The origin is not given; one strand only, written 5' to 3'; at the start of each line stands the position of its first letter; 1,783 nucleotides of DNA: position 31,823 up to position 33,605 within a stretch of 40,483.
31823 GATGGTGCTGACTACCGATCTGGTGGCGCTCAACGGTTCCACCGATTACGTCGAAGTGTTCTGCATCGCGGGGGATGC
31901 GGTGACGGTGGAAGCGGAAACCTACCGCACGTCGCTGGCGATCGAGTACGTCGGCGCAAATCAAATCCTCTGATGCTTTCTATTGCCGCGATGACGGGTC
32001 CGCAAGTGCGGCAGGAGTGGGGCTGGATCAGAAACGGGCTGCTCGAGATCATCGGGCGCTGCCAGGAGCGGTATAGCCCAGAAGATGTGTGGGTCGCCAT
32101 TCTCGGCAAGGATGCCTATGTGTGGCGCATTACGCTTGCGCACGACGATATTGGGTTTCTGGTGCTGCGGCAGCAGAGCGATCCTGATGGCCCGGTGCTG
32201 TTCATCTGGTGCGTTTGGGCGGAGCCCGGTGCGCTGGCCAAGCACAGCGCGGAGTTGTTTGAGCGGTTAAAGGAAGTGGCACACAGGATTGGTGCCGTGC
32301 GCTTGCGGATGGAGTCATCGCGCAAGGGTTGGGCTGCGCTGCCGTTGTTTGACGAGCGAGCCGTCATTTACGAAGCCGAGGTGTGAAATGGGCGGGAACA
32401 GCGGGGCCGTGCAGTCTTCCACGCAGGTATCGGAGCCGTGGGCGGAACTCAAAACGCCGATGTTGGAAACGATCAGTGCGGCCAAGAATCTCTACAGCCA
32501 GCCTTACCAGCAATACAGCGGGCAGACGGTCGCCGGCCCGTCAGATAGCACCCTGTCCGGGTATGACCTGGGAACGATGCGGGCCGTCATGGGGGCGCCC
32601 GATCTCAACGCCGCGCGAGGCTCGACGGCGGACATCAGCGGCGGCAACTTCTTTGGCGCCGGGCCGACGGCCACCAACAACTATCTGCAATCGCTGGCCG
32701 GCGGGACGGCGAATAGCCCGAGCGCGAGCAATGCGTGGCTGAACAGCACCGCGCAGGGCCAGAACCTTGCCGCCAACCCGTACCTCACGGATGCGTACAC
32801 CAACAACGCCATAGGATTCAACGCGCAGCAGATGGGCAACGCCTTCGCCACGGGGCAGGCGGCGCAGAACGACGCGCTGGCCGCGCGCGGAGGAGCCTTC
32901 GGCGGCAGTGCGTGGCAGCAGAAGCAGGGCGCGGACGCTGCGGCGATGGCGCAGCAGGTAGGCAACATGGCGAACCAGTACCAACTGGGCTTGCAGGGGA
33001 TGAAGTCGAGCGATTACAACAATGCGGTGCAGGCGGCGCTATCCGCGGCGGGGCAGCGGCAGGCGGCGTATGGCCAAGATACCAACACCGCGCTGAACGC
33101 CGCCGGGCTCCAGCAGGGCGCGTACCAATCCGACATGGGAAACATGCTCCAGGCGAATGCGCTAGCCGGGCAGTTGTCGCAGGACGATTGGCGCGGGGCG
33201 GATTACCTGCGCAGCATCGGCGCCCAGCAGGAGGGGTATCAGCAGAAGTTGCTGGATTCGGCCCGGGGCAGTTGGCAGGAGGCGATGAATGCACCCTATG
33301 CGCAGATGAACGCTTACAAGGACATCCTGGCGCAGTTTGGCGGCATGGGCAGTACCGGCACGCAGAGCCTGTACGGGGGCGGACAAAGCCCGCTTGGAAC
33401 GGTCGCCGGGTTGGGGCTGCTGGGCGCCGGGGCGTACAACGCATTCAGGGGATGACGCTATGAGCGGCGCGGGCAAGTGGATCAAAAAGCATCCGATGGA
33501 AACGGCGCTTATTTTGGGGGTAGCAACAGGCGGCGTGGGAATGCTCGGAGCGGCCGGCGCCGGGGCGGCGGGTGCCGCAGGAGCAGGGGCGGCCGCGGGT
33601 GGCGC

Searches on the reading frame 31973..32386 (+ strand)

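Call 55: search_protein_families(library=phrogs, proteins=[window:31973-32386:+], max_evalue=0.001)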
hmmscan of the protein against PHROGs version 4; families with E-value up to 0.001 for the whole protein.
window:31973-32386:+ (137 aa): 1 family
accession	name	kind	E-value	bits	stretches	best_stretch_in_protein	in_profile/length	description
phrog_610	-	unknown function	6.2e-06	27.3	1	21-123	7-101/124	-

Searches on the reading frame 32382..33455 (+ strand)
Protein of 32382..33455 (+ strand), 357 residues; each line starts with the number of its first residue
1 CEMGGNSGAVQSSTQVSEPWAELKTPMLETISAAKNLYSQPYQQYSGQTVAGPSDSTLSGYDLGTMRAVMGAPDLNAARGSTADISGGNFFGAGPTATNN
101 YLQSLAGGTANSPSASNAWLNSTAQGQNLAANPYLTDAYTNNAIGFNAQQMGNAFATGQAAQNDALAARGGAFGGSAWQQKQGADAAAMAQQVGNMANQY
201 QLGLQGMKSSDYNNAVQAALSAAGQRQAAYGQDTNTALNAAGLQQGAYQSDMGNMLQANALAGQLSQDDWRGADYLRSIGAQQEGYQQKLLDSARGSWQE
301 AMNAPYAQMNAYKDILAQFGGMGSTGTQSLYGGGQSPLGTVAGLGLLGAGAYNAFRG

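Call 21: search_protein_families(library=phrogs, proteins=[window:32382-33455:+], max_evalue=0.01)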
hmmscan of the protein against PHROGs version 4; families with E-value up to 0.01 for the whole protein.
window:32382-33455:+ (357 aa): 1 family
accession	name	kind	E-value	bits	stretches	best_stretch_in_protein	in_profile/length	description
phrog_4287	-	DNA, RNA and nucleotide metabolism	2.1e-07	31.5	1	7-351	7-312/392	DNA ejection protein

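Call 22: search_protein_families(library=pfam, proteins=[window:32382-33455:+], max_evalue=0.01)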
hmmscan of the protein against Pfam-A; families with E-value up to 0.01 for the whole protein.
window:32382-33455:+ (357 aa): 0 families
